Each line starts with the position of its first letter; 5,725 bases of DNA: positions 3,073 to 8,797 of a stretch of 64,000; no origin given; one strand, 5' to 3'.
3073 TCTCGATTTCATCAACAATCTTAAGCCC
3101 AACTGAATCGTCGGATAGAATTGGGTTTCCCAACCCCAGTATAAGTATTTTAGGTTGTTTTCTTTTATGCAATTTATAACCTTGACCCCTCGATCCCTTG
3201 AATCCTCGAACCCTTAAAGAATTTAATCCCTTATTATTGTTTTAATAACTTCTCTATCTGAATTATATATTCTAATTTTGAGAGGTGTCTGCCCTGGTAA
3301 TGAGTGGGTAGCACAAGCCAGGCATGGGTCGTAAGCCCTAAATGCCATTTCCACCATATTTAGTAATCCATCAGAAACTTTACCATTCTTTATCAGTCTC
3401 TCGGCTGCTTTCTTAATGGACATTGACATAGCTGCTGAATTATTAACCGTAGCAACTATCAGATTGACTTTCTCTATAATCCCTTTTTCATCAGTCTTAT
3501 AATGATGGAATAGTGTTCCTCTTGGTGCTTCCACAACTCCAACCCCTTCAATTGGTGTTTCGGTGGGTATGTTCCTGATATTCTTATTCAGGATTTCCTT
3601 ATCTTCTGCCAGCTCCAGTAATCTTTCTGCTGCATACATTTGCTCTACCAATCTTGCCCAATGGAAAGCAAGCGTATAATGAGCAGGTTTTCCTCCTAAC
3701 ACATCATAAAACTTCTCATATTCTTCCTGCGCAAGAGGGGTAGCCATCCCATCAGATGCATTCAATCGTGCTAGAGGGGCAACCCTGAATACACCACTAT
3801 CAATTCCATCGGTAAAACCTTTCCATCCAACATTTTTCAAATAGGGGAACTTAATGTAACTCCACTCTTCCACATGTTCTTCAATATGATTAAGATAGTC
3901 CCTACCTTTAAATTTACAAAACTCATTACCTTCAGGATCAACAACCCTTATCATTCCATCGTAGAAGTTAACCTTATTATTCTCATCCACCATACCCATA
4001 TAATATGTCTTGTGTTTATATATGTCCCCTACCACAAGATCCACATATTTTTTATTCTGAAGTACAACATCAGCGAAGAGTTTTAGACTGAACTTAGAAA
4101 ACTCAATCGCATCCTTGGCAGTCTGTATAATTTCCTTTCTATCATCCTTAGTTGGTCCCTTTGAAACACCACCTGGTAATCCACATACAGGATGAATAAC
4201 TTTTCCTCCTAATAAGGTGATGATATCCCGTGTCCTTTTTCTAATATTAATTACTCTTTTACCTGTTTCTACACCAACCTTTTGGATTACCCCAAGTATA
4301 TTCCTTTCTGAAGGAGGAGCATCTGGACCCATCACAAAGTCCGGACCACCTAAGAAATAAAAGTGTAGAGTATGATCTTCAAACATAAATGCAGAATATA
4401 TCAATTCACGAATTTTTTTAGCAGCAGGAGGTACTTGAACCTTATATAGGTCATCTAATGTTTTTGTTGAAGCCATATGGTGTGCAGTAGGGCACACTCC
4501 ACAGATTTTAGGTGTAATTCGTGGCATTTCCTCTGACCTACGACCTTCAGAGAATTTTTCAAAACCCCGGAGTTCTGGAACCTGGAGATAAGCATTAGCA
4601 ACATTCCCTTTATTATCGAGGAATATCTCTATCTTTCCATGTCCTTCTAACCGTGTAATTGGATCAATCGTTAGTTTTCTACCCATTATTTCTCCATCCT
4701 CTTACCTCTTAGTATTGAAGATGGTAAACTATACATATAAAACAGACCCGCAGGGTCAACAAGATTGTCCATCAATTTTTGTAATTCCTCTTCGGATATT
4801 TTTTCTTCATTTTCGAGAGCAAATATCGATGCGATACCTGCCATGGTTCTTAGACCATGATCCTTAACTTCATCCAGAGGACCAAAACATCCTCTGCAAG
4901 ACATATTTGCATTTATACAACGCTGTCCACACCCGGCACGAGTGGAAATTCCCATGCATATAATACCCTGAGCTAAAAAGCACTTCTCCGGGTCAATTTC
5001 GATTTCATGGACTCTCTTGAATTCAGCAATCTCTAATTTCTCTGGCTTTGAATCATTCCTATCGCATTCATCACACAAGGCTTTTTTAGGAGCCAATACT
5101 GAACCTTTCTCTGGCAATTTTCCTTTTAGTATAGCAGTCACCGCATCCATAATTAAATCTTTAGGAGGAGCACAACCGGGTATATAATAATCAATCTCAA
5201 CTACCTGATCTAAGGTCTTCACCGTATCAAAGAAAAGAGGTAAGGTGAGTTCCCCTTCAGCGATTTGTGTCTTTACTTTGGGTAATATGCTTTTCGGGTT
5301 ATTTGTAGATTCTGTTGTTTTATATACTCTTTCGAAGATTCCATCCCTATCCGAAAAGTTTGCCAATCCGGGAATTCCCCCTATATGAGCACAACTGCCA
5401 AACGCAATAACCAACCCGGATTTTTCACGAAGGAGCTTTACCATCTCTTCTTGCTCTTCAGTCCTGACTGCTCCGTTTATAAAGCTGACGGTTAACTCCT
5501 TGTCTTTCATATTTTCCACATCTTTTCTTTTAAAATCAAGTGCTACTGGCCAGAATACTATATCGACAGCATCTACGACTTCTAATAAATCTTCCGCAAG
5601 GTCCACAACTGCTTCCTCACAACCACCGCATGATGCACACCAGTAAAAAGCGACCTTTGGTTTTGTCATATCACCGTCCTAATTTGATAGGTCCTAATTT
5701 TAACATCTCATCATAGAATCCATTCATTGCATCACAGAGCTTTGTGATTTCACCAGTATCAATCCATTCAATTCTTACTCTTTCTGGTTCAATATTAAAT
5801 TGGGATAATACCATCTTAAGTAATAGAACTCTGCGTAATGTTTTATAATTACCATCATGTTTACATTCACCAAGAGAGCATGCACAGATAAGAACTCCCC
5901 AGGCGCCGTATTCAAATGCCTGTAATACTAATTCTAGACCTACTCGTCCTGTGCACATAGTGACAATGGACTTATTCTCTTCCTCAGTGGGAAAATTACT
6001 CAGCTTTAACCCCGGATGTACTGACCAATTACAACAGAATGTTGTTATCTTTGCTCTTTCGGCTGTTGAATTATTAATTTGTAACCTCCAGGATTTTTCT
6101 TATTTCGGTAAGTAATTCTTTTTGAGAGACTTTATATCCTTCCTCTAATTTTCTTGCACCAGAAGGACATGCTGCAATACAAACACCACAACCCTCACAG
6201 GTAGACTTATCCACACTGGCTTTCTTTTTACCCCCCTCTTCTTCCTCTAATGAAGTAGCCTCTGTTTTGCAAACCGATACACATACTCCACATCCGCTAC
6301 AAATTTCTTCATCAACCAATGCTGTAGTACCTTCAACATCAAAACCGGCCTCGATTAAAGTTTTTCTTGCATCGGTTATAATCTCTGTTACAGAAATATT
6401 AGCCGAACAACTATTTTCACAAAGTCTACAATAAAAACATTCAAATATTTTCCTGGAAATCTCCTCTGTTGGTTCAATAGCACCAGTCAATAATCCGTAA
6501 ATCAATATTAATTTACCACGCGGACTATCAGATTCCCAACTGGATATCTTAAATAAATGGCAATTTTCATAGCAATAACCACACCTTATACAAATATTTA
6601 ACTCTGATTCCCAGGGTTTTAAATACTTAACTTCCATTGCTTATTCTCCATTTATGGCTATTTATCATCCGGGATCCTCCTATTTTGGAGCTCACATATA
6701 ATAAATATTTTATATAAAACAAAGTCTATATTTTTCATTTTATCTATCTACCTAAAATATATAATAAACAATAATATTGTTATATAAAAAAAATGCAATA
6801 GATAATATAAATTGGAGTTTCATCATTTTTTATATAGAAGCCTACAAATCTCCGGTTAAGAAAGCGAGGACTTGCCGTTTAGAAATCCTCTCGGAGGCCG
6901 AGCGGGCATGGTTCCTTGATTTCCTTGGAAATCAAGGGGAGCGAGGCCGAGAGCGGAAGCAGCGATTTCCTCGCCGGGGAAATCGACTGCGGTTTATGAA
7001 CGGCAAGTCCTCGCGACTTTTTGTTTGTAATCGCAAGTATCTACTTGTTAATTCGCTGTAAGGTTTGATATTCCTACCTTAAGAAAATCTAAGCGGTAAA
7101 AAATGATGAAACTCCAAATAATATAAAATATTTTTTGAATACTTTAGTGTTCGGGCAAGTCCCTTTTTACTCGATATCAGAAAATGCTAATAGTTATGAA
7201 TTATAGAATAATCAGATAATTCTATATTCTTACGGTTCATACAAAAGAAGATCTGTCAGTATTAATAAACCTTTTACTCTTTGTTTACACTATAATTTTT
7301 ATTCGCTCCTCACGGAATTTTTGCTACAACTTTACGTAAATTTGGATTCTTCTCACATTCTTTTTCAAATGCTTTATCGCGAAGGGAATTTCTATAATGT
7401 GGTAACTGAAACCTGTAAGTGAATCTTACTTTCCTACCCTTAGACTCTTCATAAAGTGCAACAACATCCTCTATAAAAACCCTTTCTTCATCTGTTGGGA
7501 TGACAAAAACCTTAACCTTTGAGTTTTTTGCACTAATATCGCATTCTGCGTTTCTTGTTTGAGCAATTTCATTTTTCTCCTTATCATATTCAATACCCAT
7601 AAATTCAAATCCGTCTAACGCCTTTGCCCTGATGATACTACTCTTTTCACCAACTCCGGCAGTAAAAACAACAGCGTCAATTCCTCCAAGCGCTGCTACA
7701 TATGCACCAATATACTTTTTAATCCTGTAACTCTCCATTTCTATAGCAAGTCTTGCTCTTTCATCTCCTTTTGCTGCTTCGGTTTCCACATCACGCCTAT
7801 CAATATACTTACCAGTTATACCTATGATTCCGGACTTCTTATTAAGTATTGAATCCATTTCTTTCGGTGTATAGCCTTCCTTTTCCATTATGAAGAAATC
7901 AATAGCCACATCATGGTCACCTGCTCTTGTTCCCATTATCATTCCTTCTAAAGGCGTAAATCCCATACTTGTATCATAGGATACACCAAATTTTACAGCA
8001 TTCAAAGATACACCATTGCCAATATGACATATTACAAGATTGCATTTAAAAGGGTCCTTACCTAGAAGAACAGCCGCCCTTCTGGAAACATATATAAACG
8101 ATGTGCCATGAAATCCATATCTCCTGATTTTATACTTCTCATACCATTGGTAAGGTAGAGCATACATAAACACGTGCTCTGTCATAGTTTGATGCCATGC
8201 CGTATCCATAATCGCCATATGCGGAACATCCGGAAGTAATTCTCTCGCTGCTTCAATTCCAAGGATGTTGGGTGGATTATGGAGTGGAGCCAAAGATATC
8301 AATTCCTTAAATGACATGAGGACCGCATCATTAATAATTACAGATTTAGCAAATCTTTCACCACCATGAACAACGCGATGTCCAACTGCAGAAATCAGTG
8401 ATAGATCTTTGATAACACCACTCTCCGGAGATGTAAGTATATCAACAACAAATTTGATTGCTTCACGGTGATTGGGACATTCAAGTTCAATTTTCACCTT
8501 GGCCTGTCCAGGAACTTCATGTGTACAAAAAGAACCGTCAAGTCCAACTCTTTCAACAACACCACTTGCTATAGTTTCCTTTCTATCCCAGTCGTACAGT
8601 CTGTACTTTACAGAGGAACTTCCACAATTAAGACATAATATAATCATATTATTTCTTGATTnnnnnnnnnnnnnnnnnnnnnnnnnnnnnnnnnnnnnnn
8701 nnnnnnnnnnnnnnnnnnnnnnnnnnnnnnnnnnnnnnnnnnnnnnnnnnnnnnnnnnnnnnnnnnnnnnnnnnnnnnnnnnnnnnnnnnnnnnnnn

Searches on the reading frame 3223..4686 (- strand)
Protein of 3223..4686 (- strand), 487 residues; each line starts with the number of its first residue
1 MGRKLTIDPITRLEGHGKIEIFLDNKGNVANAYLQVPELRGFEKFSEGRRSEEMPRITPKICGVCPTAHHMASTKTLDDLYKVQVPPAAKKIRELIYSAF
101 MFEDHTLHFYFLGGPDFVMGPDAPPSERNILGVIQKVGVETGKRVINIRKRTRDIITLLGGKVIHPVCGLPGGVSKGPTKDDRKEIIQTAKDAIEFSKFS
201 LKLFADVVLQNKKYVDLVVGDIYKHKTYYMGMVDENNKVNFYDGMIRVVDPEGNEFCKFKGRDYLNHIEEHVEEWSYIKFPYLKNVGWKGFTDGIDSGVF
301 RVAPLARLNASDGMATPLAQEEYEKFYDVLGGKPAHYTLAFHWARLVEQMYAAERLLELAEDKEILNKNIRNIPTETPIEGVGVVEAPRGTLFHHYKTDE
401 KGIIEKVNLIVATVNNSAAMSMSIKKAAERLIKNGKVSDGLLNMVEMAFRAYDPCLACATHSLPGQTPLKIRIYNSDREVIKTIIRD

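Call 42: search_protein_families(library=pfam, proteins=[window:3223-4686:-], max_evalue=0.00001)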
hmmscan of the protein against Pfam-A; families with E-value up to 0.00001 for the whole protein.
window:3223-4686:- (487 aa): 1 family
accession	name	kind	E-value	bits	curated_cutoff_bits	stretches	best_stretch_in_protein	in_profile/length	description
PF00374.24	NiFeSe_Hases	-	3e-38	132.5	25.8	2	40-118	1-79/508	Nickel-dependent hydrogenase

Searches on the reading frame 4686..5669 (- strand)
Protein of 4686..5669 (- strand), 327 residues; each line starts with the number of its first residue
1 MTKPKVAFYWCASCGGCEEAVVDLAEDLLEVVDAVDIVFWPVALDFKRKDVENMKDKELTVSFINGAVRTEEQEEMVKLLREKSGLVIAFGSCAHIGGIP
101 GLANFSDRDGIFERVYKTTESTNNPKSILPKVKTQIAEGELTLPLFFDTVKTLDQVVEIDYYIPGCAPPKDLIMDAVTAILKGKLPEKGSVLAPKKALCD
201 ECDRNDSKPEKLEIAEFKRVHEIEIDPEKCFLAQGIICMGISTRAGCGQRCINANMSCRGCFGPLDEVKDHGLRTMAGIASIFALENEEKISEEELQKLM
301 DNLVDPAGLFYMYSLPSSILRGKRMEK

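Call 42: search_protein_families(library=pfam, proteins=[window:4686-5669:-], max_evalue=0.00001)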
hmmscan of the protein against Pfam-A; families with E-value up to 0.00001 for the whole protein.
window:4686-5669:- (327 aa): 1 family
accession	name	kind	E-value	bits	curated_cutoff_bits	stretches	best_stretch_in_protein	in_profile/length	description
PF01058.29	Oxidored_q6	-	1.4e-23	83.5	27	1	14-179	1-127/128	NADH ubiquinone oxidoreductase, 20 Kd subunit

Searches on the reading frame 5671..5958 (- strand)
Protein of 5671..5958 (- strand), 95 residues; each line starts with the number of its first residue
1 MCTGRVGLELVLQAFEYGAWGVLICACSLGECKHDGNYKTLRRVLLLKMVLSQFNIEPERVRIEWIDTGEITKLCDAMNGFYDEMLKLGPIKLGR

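Call 42: search_protein_families(library=pfam, proteins=[window:5671-5958:-], max_evalue=0.00001)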
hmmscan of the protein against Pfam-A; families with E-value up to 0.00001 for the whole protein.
window:5671-5958:- (95 aa): 1 family
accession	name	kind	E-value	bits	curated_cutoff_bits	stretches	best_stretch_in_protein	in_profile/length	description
PF02662.21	FlpD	-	3.1e-25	89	22.3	1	1-89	34-123/123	Methyl-viologen-reducing hydrogenase, delta subunit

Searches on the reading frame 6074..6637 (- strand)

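Call 4: search_protein_families(library=pfam, proteins=[window:6074-6637:-])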
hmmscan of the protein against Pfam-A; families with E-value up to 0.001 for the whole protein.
window:6074-6637:- (187 aa): 14 families
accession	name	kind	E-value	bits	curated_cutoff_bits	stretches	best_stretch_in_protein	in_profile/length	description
PF12838.12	Fer4_7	-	9.8e-19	68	27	2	113-161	2-52/52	4Fe-4S dicluster domain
PF00037.32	Fer4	-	2.7e-14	52.7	21.1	2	141-162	2-23/24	4Fe-4S binding domain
PF13534.11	Fer4_17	-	3e-13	50.5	22.2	1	16-81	2-60/61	4Fe-4S dicluster domain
PF13183.11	Fer4_8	-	7.3e-13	49.3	27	1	12-81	1-68/68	4Fe-4S dicluster domain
PF12837.12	Fer4_6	-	7.7e-13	48.2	25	2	140-161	2-23/24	4Fe-4S binding domain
PF12797.12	Fer4_2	-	7.3e-11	41.7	24.5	1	107-124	4-21/22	4Fe-4S binding domain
PF13237.11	Fer4_10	-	2.3e-10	40.7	25.5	2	108-158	4-53/53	4Fe-4S dicluster domain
PF13187.11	Fer4_9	-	7.6e-10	39.1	27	1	113-161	2-51/52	4Fe-4S dicluster domain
PF13484.11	Fer4_16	-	3e-09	38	30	0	16-80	2-66/66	4Fe-4S double cluster binding domain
PF14697.11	Fer4_21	-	8.8e-09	35.8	35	1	106-158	1-52/59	4Fe-4S dicluster domain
PF13459.11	Fer4_15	-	5.5e-07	30.6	22.4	1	142-170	3-31/66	4Fe-4S single cluster domain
PF12800.12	Fer4_4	-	9.9e-07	29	24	0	111-125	2-16/17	4Fe-4S binding domain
PF12798.12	Fer4_3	-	8.5e-06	26.7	27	0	147-161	1-15/15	4Fe-4S binding domain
PF25160.1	LdpA_Fe-S-bd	-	0.00032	20.8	27.6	0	140-160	21-41/49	LdpA Fe-S cluster-binding domain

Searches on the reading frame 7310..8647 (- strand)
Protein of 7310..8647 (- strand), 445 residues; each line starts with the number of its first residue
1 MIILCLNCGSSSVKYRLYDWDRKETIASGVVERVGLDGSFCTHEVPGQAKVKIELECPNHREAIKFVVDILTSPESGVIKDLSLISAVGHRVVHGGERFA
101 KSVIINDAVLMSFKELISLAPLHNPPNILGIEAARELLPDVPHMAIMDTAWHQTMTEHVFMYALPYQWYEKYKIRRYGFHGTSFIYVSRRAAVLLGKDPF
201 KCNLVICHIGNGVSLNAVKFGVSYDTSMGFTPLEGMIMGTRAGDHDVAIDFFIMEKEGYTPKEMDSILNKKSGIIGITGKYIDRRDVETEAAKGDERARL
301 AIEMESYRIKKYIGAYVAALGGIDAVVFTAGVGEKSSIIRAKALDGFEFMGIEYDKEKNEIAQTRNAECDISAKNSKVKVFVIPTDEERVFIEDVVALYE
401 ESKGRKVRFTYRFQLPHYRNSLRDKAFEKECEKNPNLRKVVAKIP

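Call 4: search_protein_families(library=pfam, proteins=[window:7310-8647:-])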
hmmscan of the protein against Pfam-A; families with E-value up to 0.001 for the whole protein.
window:7310-8647:- (445 aa): 1 family
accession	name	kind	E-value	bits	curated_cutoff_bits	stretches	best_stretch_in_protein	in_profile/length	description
PF00871.23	Acetate_kinase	-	6.2e-141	470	22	1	3-391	2-390/392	Acetokinase family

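Call 5: search_protein_families(library=ncbifam, proteins=[window:7310-8647:-])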
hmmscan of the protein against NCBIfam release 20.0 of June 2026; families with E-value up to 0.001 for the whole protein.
window:7310-8647:- (445 aa): 8 families
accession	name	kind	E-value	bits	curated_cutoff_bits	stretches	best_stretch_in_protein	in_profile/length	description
TIGR00016.1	ackA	subfamily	1e-147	492.1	293.4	1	2-398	5-403/405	acetate/propionate family kinase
NF009063.0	PRK12397.1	equivalog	3.5e-116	388.2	659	1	3-398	5-392/404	acetate/propionate family kinase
NF009045.0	PRK12379.1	equivalog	2.5e-115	385.5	580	1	2-399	6-393/402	propionate kinase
NF005520.0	PRK07157.1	equivalog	8.3e-104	347.9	561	1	3-400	5-399/400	acetate kinase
NF009099.0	PRK12440.1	equivalog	2.1e-100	336.5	693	1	3-398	6-396/397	acetate/propionate family kinase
NF005462.0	PRK07058.1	equivalog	3.5e-85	286.4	486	1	2-401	5-392/396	acetate/propionate family kinase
NF002834.0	PRK03011.1-5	subfamily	1.1e-22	80.6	222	1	175-340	150-314/357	butyrate kinase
TIGR02707.1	butyr_kinase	equivalog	7.2e-17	61.4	289.1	1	179-340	151-311/351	butyrate kinase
